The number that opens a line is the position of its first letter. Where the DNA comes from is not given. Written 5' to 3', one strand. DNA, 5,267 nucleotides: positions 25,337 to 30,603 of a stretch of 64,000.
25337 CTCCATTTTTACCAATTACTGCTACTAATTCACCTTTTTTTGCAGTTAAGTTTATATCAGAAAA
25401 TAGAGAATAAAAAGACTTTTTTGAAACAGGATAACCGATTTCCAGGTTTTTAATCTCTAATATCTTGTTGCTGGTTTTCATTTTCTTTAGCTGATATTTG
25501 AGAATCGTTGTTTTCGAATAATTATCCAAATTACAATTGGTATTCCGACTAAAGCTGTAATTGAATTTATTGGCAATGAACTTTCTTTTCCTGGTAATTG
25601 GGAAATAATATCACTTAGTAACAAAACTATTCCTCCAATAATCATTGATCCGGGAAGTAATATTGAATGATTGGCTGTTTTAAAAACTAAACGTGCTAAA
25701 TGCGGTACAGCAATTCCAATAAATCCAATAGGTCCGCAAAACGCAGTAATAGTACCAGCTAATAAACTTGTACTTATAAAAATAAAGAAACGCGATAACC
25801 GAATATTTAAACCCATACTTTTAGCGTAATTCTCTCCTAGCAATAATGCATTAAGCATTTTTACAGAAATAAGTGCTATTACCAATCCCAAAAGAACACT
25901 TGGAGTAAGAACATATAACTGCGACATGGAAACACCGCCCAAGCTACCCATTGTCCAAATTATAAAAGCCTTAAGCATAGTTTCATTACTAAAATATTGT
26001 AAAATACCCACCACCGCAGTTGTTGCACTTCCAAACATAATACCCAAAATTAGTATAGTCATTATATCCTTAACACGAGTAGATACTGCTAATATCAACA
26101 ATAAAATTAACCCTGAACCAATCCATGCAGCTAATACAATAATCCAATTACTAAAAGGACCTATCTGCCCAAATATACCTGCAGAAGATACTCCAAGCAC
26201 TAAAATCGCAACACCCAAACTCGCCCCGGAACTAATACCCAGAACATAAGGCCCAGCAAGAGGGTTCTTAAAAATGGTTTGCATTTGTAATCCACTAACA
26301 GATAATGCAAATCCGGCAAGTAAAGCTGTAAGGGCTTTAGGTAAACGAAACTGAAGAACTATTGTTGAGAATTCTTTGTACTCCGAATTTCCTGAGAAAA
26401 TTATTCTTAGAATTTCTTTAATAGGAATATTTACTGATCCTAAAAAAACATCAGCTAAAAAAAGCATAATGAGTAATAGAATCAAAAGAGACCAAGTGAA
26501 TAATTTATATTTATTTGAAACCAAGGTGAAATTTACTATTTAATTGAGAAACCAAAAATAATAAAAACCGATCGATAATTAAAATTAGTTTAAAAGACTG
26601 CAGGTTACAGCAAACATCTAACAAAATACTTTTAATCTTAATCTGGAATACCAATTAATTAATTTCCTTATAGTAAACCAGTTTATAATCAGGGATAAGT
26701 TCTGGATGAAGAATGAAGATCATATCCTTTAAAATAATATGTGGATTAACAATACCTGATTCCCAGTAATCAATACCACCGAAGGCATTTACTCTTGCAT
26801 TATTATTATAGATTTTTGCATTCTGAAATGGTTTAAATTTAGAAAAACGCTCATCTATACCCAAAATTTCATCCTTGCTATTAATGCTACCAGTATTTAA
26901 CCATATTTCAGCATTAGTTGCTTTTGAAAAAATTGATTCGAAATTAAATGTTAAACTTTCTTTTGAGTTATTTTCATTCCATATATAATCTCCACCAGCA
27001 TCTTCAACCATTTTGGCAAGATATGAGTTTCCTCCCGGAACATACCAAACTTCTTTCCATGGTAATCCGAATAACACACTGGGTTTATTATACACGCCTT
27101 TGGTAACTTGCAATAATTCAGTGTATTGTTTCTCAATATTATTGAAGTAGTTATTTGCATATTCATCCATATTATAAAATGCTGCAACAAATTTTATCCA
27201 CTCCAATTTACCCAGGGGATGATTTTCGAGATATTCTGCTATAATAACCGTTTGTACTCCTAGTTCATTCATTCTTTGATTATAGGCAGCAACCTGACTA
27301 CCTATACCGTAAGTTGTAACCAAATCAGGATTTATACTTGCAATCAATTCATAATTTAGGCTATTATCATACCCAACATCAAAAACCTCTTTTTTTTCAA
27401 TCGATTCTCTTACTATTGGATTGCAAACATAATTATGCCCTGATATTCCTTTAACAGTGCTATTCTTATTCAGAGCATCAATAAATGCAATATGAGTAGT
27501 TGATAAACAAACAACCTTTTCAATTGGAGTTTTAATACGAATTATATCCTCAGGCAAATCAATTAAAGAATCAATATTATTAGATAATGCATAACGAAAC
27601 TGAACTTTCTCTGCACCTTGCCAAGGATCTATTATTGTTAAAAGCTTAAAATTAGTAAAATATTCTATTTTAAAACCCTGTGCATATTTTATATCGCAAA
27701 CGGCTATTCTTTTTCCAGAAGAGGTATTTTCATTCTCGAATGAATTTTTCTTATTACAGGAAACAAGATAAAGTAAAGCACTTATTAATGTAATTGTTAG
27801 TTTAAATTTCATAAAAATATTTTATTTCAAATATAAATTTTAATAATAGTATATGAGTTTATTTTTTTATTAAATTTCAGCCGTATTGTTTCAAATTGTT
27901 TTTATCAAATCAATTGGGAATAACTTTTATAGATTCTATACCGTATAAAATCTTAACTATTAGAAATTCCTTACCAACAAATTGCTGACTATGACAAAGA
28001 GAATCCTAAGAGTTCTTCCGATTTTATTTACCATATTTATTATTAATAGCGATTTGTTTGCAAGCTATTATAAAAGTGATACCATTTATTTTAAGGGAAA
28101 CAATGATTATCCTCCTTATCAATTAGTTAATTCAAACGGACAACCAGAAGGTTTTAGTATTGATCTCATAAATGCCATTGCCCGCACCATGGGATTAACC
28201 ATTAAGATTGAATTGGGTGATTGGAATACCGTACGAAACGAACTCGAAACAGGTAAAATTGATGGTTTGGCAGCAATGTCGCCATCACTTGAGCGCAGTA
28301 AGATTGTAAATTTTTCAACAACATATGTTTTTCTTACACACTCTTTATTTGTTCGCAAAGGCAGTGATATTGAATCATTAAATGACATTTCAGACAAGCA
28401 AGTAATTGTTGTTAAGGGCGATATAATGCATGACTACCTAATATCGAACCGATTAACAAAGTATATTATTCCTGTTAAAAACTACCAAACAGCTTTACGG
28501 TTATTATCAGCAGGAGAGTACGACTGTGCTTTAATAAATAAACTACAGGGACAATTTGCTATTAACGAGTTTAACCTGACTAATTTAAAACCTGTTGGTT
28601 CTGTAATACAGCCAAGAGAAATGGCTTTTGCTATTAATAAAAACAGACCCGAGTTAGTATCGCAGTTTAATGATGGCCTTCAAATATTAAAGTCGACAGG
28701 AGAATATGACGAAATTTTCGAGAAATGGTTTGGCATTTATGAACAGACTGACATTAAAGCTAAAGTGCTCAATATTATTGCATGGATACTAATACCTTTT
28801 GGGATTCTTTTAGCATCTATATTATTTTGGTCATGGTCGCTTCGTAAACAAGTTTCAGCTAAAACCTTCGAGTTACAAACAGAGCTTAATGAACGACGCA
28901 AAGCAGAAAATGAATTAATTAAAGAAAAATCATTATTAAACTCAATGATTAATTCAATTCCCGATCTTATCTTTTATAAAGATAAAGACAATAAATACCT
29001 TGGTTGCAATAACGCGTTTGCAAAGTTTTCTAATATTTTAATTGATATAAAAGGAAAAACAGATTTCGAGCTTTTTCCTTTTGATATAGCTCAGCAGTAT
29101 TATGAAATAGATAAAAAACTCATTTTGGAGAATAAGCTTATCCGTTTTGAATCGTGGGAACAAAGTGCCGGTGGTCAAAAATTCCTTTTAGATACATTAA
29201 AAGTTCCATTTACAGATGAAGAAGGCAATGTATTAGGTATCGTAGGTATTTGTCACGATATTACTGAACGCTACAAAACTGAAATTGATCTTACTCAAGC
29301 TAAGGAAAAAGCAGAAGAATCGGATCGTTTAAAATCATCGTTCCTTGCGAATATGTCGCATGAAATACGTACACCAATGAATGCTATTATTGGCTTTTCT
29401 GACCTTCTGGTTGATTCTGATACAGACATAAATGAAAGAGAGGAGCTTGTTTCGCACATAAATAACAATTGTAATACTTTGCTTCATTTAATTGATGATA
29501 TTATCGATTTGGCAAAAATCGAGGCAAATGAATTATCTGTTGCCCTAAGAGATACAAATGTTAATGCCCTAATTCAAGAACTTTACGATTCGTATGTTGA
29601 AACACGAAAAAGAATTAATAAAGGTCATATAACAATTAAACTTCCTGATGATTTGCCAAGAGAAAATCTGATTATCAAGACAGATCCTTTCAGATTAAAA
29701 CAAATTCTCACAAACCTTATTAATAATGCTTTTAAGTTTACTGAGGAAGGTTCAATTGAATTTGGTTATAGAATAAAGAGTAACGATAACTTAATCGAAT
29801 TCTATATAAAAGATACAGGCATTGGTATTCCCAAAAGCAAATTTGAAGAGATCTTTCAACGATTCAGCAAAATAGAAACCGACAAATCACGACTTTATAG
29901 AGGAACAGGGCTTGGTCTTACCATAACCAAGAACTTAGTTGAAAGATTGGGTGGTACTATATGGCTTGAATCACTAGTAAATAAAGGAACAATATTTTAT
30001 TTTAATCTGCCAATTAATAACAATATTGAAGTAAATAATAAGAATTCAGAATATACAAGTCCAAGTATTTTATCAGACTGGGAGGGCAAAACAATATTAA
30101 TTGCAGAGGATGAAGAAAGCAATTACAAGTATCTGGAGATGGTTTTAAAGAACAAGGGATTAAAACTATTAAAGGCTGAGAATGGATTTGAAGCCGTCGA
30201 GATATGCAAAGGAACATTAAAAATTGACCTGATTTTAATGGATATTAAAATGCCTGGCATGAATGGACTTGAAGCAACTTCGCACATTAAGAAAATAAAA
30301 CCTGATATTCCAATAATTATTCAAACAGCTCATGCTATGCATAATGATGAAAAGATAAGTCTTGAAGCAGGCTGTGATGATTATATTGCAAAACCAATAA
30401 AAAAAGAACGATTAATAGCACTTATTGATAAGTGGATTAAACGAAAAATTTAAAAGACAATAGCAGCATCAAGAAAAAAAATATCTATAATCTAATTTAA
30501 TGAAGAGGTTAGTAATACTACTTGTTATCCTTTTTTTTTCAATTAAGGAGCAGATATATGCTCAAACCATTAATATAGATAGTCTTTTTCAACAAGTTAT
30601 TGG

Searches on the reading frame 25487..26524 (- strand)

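Call 90: search_protein_families(library=pfam, proteins=[window:25487-26524:-], max_evalue=0.00001)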
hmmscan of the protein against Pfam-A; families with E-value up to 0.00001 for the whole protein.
window:25487-26524:- (345 aa): 1 family
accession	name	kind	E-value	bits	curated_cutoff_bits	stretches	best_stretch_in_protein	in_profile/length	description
PF01032.23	FecCD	-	2.1e-77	260.7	26.5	1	17-337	1-311/311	FecCD transport family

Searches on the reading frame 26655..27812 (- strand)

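Call 90: search_protein_families(library=pfam, proteins=[window:26655-27812:-], max_evalue=0.00001)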
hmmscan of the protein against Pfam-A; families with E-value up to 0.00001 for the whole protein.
window:26655-27812:- (385 aa): 1 family
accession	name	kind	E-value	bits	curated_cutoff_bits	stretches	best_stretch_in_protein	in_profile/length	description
PF01497.23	Peripla_BP_2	-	1.9e-20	73.7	27.5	1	100-335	1-229/235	Periplasmic binding protein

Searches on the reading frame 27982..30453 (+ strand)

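Call 90: search_protein_families(library=pfam, proteins=[window:27982-30453:+], max_evalue=0.00001)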
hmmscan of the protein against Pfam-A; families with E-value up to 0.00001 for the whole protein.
window:27982-30453:+ (823 aa): 7 families
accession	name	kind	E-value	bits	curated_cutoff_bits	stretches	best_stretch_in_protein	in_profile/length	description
PF00497.25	SBP_bac_3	-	1.1e-33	116.2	26.4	1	40-251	6-131/132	Bacterial extracellular solute-binding proteins, family 3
PF00072.30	Response_reg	-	1.3e-27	96.6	30.2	1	705-815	1-110/111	Response regulator receiver domain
PF02518.31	HATPase_c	-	8e-27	94.3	26.4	1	568-678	2-109/111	Histidine kinase-, DNA gyrase B-, and HSP90-like ATPase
PF00512.31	HisKA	-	4.2e-18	65.6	26.9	1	451-515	2-65/66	His Kinase A (phospho-acceptor) domain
PF08448.16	PAS_4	-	5.6e-13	49.5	23.1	1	324-431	2-109/110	PAS fold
PF13426.13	PAS_9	-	3.4e-07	30.9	27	1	328-429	2-103/103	PAS domain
PF00989.32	PAS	-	3.4e-07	30.7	22.6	1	319-427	3-113/113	PAS fold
